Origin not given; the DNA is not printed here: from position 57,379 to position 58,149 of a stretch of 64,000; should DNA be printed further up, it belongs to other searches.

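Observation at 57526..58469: Type III toxin-antitoxin-like locus with unusually long, composite, pseudoknot-forming RNA repeats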

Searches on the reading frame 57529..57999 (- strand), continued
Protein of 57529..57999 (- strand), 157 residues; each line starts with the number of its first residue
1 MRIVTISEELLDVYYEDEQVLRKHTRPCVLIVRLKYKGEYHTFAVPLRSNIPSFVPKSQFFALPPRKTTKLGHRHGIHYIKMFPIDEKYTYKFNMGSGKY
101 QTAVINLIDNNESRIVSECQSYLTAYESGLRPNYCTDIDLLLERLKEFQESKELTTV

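Call 84: search_dna_similar(query=P0100, collection=plasmids, mode=protein, max_evalue=0.001, max_rows=15)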
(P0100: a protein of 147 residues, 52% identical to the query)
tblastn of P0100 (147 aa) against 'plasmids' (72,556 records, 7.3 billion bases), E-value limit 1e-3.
Records with a match: 24; places in all: 24; records where one place covers at least 80% of the query: 24.
Best place of each record, by identity: <60% 24.
By first word of the organism name: Apilactobacillus 16; Enterococcus 8.
By predicted mobility (MOB-suite, as given by PLSDB): non-mobilizable 16; conjugative 8.
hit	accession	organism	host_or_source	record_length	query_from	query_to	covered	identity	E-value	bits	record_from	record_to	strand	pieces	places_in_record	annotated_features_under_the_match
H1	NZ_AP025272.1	Enterococcus faecalis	-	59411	1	146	99%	35.1%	2e-23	102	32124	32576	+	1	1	hypothetical protein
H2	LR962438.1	Enterococcus faecalis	-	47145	1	146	99%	33.1%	4e-23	100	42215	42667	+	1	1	record has no annotation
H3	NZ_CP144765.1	Enterococcus faecalis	Homo sapiens,Infected Human Urine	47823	1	146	99%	33.1%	4e-23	100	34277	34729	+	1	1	hypothetical protein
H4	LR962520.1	Enterococcus faecalis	-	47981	1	146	99%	33.1%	4e-23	100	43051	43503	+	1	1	record has no annotation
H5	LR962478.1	Enterococcus faecalis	-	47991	1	146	99%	33.1%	4e-23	100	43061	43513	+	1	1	record has no annotation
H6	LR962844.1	Enterococcus faecalis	-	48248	1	146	99%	33.1%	4e-23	100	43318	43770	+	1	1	record has no annotation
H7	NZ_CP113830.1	Enterococcus faecalis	Chicken,cell cuture,Anaerobic digestion ...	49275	1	146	99%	33.1%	4e-23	100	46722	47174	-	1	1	hypothetical protein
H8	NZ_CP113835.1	Enterococcus faecalis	Chicken,cell cuture,Anaerobic digestion ...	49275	1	146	99%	33.1%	4e-23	100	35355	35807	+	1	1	hypothetical protein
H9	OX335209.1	Apilactobacillus kunkeei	Apis mellifera,European honeybee,honey ...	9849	1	143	97%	31.5%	1e-9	62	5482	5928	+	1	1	hypothetical protein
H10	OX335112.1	Apilactobacillus kunkeei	Apis mellifera,European honeybee,honey ...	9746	16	143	87%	32.8%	5e-9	60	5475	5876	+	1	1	hypothetical protein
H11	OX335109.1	Apilactobacillus kunkeei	Apis mellifera,European honeybee,honey ...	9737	16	143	87%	32.8%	6e-9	60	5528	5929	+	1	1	hypothetical protein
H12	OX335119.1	Apilactobacillus kunkeei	Apis mellifera,European honeybee,honey ...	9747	16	143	87%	32.8%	6e-9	60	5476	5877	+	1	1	hypothetical protein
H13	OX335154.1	Apilactobacillus kunkeei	Apis mellifera,European honeybee,honey ...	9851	16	143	87%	32.8%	6e-9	60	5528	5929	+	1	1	hypothetical protein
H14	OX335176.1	Apilactobacillus kunkeei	Apis mellifera,European honeybee,honey ...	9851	16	143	87%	32.8%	6e-9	60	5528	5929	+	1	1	hypothetical protein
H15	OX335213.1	Apilactobacillus kunkeei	Apis mellifera,European honeybee,honey ...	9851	16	143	87%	32.8%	6e-9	60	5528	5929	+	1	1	hypothetical protein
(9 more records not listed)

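Call 85: get_annotated_region(hit=H3, flank=1500)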
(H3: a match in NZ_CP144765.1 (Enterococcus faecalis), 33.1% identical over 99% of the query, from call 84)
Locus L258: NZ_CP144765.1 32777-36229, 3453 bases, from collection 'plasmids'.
description: Enterococcus faecalis strain HRH46 plasmid unnamed1, complete sequence
organism: Enterococcus faecalis (NCBI taxid 1351)
taxonomy: Bacteria; Bacillota; Bacilli; Lactobacillales; Enterococcaceae; Enterococcus; Enterococcus faecalis
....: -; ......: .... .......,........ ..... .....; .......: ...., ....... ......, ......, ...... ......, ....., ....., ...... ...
typing (MOB-suite, as given by PLSDB): conjugative; replicon rep_cluster_180; relaxase MOBP; mating-pair formation MPF_T
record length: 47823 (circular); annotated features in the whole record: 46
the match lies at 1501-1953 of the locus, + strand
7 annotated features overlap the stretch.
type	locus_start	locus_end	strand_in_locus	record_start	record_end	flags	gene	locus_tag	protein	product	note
CDS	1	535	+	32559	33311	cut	-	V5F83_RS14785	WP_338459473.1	site-specific DNA-methyltransferase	GO:0009307 - DNA restriction-modification system [Evidence IEA]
CDS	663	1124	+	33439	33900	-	-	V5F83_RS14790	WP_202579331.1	hypothetical protein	-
CDS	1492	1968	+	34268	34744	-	-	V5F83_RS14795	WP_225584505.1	hypothetical protein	-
CDS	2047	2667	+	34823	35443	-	-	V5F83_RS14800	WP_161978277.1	recombinase family protein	GO:0006310 - DNA recombination [Evidence IEA]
CDS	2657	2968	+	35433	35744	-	-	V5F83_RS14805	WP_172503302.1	hypothetical protein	-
CDS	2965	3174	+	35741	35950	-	-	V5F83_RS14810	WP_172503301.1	hypothetical protein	-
CDS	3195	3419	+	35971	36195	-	-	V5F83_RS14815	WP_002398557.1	hypothetical protein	-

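Call 88: search_protein_families(library=ncbifam, proteins=[L258:1492-1965:+], max_evalue=0.01)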
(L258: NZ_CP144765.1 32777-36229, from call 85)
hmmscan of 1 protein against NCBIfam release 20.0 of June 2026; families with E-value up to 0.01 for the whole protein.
L258:1492-1965:+ (158 aa): 2 families
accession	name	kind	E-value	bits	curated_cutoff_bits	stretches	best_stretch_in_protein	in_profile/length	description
NF047358.1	TenpIN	equivalog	1.3e-11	44.9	90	1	10-146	2-125/141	type III toxin-antitoxin system TenpIN family toxin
NF047359.1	CptIN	equivalog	4.2e-05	23.4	90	0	88-149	89-146/150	type III toxin-antitoxin system CptIN family toxin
